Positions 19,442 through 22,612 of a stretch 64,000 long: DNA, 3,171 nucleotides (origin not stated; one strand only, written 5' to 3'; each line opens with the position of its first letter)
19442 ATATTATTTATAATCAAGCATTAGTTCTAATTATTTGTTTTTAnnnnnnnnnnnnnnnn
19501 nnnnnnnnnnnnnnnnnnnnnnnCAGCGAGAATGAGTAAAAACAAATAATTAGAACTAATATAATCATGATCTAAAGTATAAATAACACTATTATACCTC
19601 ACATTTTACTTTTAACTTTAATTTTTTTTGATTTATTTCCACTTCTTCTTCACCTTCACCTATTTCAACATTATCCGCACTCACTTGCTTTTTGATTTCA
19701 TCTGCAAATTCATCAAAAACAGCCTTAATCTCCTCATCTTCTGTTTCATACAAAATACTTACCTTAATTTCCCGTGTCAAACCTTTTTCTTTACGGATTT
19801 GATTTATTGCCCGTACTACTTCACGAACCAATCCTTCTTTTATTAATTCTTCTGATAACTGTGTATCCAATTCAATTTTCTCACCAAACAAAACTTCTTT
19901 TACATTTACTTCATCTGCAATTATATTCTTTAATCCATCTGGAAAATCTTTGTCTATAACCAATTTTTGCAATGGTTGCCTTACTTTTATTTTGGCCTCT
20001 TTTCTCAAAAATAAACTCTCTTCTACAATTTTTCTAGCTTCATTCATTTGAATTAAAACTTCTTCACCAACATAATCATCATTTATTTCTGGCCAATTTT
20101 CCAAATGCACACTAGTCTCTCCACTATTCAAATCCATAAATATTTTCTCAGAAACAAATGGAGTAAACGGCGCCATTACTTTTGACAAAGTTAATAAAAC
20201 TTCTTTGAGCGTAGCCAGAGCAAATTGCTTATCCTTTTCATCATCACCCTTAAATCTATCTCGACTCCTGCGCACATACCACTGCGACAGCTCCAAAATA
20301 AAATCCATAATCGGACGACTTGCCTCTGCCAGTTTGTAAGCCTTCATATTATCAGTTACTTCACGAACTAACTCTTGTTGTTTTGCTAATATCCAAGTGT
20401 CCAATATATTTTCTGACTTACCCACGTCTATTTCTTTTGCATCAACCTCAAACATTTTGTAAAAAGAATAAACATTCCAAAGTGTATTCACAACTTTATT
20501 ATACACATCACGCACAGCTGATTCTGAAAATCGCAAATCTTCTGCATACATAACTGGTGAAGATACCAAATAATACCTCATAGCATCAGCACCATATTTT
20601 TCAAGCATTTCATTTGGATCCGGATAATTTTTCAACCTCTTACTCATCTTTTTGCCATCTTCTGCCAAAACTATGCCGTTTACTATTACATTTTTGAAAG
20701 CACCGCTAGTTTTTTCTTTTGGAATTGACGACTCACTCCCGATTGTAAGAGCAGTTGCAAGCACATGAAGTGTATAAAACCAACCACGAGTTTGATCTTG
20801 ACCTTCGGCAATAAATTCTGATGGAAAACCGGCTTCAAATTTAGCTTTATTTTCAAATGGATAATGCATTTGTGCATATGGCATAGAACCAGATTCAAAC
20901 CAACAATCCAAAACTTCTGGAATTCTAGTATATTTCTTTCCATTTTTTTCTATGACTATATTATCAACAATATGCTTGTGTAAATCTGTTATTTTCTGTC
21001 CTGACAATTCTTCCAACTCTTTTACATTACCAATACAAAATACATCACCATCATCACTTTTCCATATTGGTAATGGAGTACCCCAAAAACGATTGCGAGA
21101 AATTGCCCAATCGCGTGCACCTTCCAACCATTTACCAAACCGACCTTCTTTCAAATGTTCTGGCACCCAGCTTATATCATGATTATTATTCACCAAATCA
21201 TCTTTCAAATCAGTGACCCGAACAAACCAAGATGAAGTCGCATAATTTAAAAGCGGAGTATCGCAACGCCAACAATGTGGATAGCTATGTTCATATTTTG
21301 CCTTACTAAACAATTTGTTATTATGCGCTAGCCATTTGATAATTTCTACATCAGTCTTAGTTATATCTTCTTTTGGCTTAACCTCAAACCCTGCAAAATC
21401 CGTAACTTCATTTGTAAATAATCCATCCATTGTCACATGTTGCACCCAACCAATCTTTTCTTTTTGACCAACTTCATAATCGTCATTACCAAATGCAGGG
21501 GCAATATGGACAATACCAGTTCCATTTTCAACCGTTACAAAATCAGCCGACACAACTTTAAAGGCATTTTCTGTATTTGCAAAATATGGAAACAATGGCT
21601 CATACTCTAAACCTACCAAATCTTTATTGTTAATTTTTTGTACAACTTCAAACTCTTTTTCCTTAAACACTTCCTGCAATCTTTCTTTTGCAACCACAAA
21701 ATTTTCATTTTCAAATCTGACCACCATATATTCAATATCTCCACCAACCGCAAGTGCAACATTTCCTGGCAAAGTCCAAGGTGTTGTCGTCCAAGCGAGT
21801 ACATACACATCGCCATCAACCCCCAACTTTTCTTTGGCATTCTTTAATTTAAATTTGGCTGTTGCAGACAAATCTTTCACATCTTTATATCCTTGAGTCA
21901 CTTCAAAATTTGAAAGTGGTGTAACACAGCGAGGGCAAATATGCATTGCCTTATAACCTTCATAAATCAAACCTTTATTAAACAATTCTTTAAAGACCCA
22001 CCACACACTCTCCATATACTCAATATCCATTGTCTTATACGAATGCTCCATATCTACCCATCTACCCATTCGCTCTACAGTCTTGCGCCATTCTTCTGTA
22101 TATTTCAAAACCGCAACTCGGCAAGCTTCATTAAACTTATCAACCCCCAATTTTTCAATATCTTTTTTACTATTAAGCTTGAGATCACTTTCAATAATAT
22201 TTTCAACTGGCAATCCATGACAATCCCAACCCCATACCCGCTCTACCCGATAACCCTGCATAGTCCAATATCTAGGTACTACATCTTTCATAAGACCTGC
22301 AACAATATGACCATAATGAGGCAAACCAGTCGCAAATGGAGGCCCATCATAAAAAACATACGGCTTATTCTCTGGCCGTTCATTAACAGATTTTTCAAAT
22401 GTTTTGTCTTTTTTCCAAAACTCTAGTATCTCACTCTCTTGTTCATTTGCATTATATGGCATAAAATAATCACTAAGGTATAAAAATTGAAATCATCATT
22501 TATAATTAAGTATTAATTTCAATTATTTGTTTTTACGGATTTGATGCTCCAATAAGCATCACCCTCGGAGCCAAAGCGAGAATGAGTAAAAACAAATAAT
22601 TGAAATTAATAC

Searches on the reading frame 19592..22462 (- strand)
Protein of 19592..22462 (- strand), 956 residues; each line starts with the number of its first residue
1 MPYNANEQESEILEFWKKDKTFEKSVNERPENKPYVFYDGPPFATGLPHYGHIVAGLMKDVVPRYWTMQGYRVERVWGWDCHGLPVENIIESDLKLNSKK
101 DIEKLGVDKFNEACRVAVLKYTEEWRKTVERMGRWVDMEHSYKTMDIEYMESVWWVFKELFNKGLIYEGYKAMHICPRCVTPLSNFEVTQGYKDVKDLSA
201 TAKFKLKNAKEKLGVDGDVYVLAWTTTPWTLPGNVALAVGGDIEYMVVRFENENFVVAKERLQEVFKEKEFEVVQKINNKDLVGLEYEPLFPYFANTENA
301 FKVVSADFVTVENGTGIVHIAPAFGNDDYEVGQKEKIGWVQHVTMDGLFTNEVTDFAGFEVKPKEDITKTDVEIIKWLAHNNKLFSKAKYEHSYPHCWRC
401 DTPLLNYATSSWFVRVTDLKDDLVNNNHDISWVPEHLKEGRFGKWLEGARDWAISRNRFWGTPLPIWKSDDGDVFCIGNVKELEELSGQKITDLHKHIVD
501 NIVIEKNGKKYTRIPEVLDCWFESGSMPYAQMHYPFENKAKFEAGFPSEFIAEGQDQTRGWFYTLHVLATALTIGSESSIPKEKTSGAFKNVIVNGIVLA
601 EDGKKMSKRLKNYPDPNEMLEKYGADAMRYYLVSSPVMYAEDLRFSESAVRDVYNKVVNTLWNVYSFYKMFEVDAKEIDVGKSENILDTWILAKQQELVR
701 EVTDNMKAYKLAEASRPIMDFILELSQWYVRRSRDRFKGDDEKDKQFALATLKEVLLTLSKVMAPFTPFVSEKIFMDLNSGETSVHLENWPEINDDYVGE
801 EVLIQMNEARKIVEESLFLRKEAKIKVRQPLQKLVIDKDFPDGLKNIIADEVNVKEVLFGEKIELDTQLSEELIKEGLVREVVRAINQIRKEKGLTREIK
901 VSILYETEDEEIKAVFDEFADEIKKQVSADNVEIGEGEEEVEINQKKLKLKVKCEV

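Call 42: search_protein_families(library=pfam, proteins=[window:19592-22462:-], max_evalue=0.01)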
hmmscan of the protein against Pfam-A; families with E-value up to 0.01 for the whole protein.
window:19592-22462:- (956 aa): 5 families
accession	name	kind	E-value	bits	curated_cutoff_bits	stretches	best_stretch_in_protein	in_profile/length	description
PF00133.28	tRNA-synt_1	-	1.9e-141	472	22.7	1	12-642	2-412/414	tRNA synthetases class I (I, L, M and V)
PF08264.19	Anticodon_1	-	6.4e-31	107.7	25.1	1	688-833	1-146/148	Anticodon-binding domain of tRNA ligase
PF09334.17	tRNA-synt_1g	-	8.4e-20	71.3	20.1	2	590-664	313-386/391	tRNA synthetases class I (M)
PF19302.4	DUF5915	-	6.3e-15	55.7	27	1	863-953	102-193/195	Domain of unknown function (DUF5915)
PF01406.26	tRNA-synt_1e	-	3.1e-07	30.5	27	1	595-653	244-299/301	tRNA synthetases class I (C) catalytic domain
